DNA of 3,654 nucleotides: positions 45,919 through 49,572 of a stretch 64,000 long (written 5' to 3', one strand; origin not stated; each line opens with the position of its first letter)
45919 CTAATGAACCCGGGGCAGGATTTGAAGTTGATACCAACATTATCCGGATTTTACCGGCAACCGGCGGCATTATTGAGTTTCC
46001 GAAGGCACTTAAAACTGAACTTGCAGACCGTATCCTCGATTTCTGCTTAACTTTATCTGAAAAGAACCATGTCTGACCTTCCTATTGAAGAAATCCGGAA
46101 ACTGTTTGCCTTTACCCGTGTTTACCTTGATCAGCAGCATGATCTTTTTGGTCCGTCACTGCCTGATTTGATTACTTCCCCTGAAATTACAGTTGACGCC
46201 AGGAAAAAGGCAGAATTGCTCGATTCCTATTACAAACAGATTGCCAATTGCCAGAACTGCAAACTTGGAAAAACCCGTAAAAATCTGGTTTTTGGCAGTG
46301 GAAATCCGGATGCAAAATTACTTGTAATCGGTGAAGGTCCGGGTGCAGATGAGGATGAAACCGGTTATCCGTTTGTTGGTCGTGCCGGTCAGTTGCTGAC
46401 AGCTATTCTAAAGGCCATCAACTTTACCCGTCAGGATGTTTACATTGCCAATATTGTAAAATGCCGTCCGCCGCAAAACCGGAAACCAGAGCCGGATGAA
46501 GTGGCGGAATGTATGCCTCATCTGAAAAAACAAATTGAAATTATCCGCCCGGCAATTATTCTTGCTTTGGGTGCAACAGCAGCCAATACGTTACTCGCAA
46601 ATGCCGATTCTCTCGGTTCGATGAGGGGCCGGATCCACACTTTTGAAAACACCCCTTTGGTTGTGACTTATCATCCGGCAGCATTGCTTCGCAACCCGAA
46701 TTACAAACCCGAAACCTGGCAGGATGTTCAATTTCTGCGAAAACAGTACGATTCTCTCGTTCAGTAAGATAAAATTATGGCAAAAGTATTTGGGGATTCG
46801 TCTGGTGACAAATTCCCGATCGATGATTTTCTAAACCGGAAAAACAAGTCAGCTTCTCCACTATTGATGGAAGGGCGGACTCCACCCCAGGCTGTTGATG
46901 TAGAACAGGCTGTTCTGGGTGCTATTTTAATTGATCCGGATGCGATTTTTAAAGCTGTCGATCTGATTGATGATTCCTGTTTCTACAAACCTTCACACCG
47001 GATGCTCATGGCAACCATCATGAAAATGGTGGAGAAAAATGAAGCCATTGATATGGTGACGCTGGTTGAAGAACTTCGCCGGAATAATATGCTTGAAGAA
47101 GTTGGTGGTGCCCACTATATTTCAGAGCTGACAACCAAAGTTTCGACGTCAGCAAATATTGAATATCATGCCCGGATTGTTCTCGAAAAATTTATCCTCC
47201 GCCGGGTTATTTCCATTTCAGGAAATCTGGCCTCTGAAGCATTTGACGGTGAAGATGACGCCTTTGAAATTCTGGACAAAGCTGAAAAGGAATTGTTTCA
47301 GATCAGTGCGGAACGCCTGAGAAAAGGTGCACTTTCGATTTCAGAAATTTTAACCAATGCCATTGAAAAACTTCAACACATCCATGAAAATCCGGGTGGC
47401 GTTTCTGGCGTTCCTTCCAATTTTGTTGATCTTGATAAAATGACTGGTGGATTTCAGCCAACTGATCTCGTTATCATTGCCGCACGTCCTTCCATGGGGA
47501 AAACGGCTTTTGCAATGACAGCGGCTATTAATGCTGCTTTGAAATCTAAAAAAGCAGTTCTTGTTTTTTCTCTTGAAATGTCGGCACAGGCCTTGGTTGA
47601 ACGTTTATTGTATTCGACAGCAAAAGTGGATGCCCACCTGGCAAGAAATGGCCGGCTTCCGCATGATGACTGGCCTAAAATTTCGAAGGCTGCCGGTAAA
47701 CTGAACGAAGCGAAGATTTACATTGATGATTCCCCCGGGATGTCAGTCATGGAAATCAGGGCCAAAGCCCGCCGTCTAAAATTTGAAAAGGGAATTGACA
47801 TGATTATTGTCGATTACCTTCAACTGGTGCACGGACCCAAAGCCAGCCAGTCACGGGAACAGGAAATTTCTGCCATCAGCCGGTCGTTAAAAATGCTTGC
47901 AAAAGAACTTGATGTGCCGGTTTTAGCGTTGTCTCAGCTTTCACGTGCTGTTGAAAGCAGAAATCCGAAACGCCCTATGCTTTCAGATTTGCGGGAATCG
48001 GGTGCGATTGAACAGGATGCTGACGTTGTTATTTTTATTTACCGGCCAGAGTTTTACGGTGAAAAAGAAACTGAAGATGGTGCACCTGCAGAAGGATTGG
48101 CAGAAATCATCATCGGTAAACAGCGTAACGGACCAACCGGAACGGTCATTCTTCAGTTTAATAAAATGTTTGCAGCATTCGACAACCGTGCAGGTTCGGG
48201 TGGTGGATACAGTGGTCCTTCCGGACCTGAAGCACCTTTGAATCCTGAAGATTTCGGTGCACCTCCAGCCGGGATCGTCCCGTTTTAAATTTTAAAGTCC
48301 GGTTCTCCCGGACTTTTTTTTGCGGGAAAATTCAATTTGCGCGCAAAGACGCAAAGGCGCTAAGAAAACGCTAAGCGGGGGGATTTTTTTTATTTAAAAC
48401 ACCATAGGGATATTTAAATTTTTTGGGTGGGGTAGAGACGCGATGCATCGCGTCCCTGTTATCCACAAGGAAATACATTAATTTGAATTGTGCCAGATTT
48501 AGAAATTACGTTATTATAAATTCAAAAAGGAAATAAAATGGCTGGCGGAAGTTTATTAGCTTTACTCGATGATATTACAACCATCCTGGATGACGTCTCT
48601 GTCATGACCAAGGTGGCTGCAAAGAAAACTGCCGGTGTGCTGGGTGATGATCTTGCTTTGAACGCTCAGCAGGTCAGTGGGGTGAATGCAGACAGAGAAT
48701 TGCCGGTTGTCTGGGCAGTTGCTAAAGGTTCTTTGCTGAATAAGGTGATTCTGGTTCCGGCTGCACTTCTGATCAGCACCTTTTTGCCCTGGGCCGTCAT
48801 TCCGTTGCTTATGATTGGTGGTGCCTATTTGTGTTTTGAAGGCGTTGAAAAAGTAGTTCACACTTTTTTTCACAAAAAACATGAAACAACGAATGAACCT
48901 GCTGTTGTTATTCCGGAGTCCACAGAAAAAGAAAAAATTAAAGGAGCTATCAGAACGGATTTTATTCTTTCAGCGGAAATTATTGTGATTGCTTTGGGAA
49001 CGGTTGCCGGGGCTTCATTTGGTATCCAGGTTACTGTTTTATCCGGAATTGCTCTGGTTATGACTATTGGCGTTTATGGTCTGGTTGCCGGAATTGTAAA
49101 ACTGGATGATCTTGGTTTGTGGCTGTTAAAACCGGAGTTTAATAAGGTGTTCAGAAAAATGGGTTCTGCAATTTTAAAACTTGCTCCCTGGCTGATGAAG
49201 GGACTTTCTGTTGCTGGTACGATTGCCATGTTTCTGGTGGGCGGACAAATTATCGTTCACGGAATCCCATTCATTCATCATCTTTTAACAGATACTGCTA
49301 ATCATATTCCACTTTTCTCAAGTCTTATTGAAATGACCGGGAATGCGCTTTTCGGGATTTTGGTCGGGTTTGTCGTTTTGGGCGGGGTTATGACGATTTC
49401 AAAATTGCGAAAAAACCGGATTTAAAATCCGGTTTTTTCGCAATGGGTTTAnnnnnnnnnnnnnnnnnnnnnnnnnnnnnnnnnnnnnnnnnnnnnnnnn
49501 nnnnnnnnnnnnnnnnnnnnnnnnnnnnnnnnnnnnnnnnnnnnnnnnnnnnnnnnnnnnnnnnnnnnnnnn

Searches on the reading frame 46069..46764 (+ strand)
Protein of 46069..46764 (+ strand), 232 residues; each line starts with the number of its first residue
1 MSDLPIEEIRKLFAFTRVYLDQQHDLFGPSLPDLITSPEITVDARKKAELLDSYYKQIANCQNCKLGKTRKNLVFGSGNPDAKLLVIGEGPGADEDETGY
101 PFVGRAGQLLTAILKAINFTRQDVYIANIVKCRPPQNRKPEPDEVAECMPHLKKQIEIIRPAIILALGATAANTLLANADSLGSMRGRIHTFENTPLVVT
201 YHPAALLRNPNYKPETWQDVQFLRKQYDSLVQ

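Call 13: search_protein_families(library=pfam, proteins=[window:46069-46764:+], max_evalue=0.001)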
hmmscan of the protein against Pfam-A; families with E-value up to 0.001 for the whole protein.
window:46069-46764:+ (232 aa): 1 family
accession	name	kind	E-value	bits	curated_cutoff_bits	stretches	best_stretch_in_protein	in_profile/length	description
PF03167.25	UDG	-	2.1e-41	141.7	24.3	1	75-220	1-140/141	Uracil DNA glycosylase superfamily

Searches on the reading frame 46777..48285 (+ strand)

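Call 13: search_protein_families(library=pfam, proteins=[window:46777-48285:+], max_evalue=0.001)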
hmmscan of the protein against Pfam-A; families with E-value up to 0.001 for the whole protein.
window:46777-48285:+ (503 aa): 4 families
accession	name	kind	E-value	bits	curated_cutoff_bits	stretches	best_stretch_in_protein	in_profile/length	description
PF03796.21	DnaB_C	-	1.4e-108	362.5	27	1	211-470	1-255/255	DnaB-like helicase C terminal domain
PF00772.26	DnaB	-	3.6e-30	104.5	23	1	36-137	2-103/103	DnaB-like helicase N terminal domain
PF13481.12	AAA_25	-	3.3e-11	43.6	27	1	226-388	29-190/195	AAA domain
PF06745.19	ATPase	-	6.8e-05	22.8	26.6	1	218-285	7-75/231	KaiC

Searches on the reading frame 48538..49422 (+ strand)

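Call 13: search_protein_families(library=pfam, proteins=[window:48538-49422:+], max_evalue=0.001)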
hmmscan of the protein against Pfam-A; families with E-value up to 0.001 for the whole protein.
window:48538-49422:+ (295 aa): 1 family
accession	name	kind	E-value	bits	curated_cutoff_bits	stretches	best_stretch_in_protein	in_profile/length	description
PF05661.17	DUF808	-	1.9e-113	379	28.4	1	5-281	2-300/302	Protein of unknown function (DUF808)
